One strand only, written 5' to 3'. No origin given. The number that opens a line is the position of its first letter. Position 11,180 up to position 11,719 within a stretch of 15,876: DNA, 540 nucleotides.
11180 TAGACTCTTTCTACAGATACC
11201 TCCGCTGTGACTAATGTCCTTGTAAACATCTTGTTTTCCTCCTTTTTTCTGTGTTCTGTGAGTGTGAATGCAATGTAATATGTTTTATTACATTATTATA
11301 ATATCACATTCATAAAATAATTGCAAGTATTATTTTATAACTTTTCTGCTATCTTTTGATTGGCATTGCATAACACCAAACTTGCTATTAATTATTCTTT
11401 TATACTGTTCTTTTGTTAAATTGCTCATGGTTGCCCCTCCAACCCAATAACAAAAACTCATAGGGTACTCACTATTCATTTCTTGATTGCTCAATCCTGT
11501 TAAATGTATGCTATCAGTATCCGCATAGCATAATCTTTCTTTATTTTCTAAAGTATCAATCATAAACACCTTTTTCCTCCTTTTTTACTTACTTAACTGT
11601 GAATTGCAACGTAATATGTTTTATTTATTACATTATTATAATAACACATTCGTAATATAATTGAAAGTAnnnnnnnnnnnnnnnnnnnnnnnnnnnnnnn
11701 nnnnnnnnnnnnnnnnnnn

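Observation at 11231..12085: Diverged tandem duplicate of the DNA polymerase 3' end that keeps its reading frame, RBS and promoter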

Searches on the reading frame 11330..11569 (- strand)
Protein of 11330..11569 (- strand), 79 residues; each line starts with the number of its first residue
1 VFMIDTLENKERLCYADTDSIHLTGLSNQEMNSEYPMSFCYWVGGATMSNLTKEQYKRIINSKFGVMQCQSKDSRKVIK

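Call 7: search_protein_families(library=phrogs, proteins=[window:11330-11569:-], max_evalue=0.01)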
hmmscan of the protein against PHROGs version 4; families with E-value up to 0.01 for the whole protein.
window:11330-11569:- (79 aa): 1 family
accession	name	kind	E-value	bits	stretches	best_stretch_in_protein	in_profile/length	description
phrog_1907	-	DNA, RNA and nucleotide metabolism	0.00042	20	1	6-32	485-510/629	DNA polymerase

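Call 16: find_homologous_proteins(query=window:11330-11569:-, max_evalue=0.001)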
Query window:11330-11569:- (79 aa): 4 proteins with E <= 0.001 among 4 candidates.
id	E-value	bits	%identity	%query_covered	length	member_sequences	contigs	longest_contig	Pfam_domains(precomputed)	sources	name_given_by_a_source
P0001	1.1e-44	167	99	97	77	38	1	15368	-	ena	-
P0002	7.2e-26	107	98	63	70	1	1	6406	-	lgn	-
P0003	4.1e-22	95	98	56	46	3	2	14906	-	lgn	-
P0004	1.6e-15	74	86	53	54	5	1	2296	-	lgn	-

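Call 18: list_cluster_members(proteins=[P0001, P0002, P0003, P0004])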
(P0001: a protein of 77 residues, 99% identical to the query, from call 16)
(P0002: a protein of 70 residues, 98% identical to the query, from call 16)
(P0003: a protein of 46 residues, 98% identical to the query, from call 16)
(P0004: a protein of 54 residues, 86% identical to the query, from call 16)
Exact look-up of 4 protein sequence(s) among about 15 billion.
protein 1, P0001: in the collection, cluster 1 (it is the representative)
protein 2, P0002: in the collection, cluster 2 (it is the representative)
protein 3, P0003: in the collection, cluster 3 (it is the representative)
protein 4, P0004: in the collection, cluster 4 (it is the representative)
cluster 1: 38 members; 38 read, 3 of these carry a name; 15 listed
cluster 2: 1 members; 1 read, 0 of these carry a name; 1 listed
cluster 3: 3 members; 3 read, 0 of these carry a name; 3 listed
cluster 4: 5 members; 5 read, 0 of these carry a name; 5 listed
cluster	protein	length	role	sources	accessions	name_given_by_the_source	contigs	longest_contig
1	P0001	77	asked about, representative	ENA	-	-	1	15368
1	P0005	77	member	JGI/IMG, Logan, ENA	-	-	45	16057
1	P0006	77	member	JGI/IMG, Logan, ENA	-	hypothetical protein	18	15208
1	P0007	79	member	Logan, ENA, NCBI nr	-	-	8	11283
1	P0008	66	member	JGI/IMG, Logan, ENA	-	hypothetical protein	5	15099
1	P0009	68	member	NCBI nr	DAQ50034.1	MAG TPA: hypothetical protein [Caudoviricetes sp.]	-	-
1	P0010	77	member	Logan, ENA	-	-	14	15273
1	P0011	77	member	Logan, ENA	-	-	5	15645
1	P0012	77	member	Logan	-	-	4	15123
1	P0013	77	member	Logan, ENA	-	-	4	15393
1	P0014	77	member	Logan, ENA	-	-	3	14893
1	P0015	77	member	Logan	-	-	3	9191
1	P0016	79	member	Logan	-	-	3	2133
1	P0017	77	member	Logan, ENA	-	-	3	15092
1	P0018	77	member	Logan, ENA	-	-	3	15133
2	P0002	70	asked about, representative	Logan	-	-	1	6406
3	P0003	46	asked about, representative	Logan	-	-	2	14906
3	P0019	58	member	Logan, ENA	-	-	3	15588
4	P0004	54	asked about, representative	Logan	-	-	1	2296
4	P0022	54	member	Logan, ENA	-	-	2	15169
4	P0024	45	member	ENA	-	-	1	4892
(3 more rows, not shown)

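Call 23: find_encoding_contigs(protein=P0005, flank=3000, max_places=10)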
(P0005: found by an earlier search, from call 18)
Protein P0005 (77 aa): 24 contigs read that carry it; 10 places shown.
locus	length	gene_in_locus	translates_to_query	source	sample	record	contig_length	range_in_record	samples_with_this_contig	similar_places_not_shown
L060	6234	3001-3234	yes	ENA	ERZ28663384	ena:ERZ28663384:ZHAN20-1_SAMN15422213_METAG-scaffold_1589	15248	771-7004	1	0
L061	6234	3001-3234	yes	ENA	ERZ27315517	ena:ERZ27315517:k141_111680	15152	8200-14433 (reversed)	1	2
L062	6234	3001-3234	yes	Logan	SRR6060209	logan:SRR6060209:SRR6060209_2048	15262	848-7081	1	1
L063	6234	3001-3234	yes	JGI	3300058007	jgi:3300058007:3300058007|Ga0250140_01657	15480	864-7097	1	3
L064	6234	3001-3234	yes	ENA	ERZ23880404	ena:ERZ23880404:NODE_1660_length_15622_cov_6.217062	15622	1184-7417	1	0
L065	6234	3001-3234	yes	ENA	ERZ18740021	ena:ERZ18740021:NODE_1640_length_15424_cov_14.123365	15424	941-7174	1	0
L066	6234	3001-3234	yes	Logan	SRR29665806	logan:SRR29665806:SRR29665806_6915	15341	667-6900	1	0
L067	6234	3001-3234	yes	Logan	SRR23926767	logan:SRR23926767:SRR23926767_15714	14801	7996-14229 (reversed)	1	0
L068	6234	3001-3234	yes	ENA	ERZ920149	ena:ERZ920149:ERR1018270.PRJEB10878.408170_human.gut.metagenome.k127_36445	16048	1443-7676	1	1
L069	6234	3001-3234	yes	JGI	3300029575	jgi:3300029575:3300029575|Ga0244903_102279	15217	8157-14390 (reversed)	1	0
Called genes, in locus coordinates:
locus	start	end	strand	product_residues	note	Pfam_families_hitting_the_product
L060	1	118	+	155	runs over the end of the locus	-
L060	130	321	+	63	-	PF04014:MazE_antitoxin (weak)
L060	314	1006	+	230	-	-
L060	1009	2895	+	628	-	PF03175:DNA_pol_B_2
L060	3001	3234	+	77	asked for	-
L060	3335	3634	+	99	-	-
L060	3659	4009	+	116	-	-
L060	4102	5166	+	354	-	PF05894:Podovirus_Gp16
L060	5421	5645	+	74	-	-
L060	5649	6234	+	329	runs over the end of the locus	PF01183:Glyco_hydro_25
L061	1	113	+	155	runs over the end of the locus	-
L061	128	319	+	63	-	PF04014:MazE_antitoxin (weak)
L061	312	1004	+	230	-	-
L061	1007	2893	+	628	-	PF03175:DNA_pol_B_2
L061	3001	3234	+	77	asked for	-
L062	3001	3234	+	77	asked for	-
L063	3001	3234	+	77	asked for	-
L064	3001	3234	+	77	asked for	-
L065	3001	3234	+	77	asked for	-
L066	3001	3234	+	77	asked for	-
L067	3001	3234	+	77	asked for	-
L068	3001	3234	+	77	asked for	-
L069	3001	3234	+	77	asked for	-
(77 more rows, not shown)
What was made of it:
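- The commonest allele is intact and widespread (88 index blocks, call 23), and most sampled alleles are intact.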

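Call 24: find_encoding_contigs(protein=P0006, flank=3000, max_places=10)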
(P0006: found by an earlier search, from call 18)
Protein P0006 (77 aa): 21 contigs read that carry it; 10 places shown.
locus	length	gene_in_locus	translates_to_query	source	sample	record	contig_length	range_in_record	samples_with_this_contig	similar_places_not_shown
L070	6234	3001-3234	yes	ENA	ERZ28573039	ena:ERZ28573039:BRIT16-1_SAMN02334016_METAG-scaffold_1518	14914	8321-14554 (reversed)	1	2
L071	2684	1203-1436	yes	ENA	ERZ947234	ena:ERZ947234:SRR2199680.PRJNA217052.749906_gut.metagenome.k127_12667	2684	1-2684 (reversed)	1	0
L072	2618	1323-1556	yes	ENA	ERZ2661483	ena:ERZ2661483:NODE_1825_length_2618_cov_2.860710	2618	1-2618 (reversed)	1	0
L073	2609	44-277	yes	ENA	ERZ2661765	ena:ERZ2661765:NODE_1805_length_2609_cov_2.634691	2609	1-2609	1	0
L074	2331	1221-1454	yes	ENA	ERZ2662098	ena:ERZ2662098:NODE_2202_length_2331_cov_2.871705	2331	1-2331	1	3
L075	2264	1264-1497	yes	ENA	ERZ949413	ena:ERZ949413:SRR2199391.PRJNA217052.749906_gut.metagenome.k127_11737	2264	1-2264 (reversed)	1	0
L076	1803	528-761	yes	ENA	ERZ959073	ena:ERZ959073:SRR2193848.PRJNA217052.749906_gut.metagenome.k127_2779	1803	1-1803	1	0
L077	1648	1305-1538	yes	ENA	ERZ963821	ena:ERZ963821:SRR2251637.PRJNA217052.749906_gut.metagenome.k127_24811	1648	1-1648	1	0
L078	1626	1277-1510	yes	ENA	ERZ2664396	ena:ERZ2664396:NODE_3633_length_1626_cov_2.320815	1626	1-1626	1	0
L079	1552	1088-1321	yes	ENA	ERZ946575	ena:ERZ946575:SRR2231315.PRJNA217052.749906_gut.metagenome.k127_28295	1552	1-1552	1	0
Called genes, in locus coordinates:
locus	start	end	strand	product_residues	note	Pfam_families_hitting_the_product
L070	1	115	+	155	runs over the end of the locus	-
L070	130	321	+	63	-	PF04014:MazE_antitoxin (weak)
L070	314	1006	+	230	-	-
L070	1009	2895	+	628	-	PF03175:DNA_pol_B_2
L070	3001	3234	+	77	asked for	-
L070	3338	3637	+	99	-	-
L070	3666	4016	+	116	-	-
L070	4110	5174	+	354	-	PF05894:Podovirus_Gp16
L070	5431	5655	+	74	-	-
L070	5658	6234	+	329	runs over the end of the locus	PF01183:Glyco_hydro_25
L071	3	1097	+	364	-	?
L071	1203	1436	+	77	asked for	-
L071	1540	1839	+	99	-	-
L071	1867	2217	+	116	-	-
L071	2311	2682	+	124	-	?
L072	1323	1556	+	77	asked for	-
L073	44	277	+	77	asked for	-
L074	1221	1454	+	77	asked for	-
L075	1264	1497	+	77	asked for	-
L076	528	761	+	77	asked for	-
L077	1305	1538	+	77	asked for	-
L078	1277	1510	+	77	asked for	-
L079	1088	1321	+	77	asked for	-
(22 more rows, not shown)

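Call 25: find_encoding_contigs(protein=P0022, flank=3000, max_places=5)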
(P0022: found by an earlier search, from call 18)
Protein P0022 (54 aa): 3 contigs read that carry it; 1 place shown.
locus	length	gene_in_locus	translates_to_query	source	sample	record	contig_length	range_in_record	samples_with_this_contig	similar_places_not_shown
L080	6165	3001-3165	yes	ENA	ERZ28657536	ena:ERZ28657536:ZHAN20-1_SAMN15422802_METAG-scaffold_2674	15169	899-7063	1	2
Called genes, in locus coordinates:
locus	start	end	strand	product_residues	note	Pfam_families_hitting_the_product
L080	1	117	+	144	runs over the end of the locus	-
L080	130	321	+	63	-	PF04014:MazE_antitoxin (weak)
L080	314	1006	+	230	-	-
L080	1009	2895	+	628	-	PF03175:DNA_pol_B_2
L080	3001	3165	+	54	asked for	-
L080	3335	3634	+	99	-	-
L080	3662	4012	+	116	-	-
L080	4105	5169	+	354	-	PF05894:Podovirus_Gp16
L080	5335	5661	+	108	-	-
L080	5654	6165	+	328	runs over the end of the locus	PF01183:Glyco_hydro_25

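Call 26: find_encoding_contigs(protein=P0003, flank=3000, max_places=4)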
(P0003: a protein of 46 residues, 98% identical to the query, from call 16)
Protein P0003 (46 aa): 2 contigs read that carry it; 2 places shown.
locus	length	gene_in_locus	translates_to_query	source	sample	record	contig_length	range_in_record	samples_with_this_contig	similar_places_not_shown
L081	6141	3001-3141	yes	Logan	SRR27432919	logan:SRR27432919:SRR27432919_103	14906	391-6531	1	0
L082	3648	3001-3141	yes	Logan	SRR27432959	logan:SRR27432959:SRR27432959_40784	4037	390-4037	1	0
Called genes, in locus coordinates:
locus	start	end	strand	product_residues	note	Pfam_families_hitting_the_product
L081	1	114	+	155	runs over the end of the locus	-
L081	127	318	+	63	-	PF04014:MazE_antitoxin (weak)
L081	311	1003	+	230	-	-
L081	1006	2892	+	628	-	PF03175:DNA_pol_B_2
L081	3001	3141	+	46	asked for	-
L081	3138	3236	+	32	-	-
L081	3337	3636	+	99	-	-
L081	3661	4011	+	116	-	-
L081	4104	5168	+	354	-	PF05894:Podovirus_Gp16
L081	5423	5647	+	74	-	-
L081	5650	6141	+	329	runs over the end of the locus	PF01183:Glyco_hydro_25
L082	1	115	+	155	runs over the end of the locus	-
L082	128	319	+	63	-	PF04014:MazE_antitoxin (weak)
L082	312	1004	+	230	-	-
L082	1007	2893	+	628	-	PF03175:DNA_pol_B_2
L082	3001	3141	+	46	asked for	-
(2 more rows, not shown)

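Call 27: find_encoding_contigs(protein=P0019, flank=3000, max_places=4)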
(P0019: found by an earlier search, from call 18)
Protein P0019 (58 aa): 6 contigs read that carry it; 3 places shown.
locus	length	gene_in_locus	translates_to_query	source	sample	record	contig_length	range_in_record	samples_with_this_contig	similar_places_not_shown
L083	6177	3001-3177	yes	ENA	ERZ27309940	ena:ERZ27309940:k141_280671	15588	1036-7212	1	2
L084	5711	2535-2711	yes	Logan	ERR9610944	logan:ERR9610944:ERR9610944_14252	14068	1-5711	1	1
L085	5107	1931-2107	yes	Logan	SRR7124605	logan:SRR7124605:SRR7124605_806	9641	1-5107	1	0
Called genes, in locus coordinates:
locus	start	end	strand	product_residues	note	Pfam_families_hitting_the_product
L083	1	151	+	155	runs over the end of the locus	-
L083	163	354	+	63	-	PF04014:MazE_antitoxin (weak)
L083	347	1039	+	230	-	-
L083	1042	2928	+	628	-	PF03175:DNA_pol_B_2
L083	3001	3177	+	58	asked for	-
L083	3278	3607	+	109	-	-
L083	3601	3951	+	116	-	-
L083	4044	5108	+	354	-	PF05894:Podovirus_Gp16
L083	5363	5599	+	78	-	-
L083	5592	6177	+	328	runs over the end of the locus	PF01183:Glyco_hydro_25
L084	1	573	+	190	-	?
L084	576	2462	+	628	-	PF03175:DNA_pol_B_2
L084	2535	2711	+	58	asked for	-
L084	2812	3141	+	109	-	-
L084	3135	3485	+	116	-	-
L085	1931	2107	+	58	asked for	-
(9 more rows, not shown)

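Call 28: find_encoding_contigs(protein=P0024, flank=3000, max_places=4)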
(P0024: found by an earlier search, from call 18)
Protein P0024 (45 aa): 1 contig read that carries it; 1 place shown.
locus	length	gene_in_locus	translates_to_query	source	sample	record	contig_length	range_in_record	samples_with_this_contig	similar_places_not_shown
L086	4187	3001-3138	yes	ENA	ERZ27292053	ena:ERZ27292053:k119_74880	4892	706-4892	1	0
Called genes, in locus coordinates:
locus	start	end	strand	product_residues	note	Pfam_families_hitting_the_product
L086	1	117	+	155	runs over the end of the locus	-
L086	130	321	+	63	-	PF04014:MazE_antitoxin (weak)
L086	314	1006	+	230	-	-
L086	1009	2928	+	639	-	PF03175:DNA_pol_B_2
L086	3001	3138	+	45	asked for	-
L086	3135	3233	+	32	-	-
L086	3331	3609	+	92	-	-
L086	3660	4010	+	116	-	-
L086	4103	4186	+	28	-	?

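Call 29: find_encoding_contigs(protein=P0010, flank=3000, max_places=8)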
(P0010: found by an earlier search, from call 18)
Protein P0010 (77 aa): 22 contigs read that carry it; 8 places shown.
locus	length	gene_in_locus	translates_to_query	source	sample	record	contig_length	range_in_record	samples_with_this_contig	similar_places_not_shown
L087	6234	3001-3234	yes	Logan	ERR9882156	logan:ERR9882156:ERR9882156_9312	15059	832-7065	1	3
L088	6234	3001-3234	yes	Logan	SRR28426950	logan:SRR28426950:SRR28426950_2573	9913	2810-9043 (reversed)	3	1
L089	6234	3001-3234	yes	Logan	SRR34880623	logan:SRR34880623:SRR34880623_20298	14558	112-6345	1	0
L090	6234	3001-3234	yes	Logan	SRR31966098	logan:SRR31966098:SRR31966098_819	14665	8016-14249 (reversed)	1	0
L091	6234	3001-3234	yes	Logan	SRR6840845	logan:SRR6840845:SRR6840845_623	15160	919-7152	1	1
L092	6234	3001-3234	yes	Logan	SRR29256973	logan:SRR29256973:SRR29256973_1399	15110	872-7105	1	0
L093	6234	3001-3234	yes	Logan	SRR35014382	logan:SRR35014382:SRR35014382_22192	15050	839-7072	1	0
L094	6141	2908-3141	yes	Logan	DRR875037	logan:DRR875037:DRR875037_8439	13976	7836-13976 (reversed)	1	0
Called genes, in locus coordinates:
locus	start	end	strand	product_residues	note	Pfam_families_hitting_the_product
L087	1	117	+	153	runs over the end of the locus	-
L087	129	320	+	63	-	PF04014:MazE_antitoxin (weak)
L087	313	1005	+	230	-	-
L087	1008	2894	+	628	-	PF03175:DNA_pol_B_2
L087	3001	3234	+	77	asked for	-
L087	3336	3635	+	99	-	-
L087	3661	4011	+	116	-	-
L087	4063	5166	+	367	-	PF05894:Podovirus_Gp16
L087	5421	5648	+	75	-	-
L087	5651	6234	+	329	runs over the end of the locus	PF01183:Glyco_hydro_25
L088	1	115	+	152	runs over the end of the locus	-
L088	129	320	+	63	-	PF04014:MazE_antitoxin (weak)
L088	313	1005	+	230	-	-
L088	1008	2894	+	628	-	PF03175:DNA_pol_B_2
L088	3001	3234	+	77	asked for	-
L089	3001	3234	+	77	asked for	-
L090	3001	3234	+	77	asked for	-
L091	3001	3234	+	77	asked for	-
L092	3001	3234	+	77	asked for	-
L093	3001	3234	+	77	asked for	-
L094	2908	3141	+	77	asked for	-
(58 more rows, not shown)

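Call 37: search_protein_representatives(protein=window:11330-11569:-)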
Query: 79 residues. Proteins with E-value up to 0.001 (for the whole library): 7; up to 1e-10: 3; up to 1e-30: 0. The best 7 are listed.
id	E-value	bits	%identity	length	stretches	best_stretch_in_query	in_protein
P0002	2.3e-26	107.2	96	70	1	4-54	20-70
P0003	1.3e-22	95.2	98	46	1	3-46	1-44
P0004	5.2e-16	74.3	90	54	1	3-44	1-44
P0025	4.4e-06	42.9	35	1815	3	8-44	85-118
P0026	6.1e-06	42.4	51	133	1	8-54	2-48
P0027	7.2e-06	42.2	30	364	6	21-50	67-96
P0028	5.1e-05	39.5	35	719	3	27-60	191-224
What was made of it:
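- No homologues of ORF79 exist outside this cassette among 5.8 billion clustered proteins or 1.84 billion representatives, apart from weak matches to pol itself (calls 16, 37).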

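Call 48: search_protein_families(library=pfam, proteins=[window:11330-11569:-], max_evalue=0.1)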
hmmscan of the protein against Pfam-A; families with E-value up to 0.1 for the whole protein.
window:11330-11569:- (79 aa): 0 families
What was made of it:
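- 11330..11569 (-): ORF79, the pol-derived fragment ORF (79 codons from GTG, 77 from ATG).
- Codons 2-47 (11566..11429) are in frame with pol 489-535.
- Codons 48-55 (11428..11405) match pol 571-578.
- Codons 56-70 (11404..11360) are homologous DNA read out of the pol frame.
- Codons 71-79 (11359..11333) match the pol tail and share its stop. There is no Pfam hit (call 48).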

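Call 64: predict_structure(protein=window:11330-11563:-)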
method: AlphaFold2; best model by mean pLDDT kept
length: 77 residues; sequences in the alignment: 1
mean_pLDDT: 40.2   pTM: 0.25
mean pLDDT of the five models: 40.2, 37.0, 36.0, 34.4, 33.2
residues with pLDDT >= 90: 0; 70-90: 0; 50-70: 10; < 50: 67
segments of 3 or more residues with pLDDT < 50: 1-32, 34-49, 59-77
pLDDT, mean of each block of 10 residues (from residue 1): 31 38 41 44 43 52 38 33
secondary structure, 60 per line:
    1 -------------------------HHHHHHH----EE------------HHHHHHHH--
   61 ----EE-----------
elements in order: H26-32 H51-58
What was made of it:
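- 11330..11569 (-): The single-sequence AlphaFold model has pLDDT 40 (call 64).
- There is no confident fold (pLDDT 40, single sequence, call 64).
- Tried and rejected: AlphaFold2 on ORF79 without an alignment: pLDDT 40, uninformative beyond 'no confident fold' (call 64).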
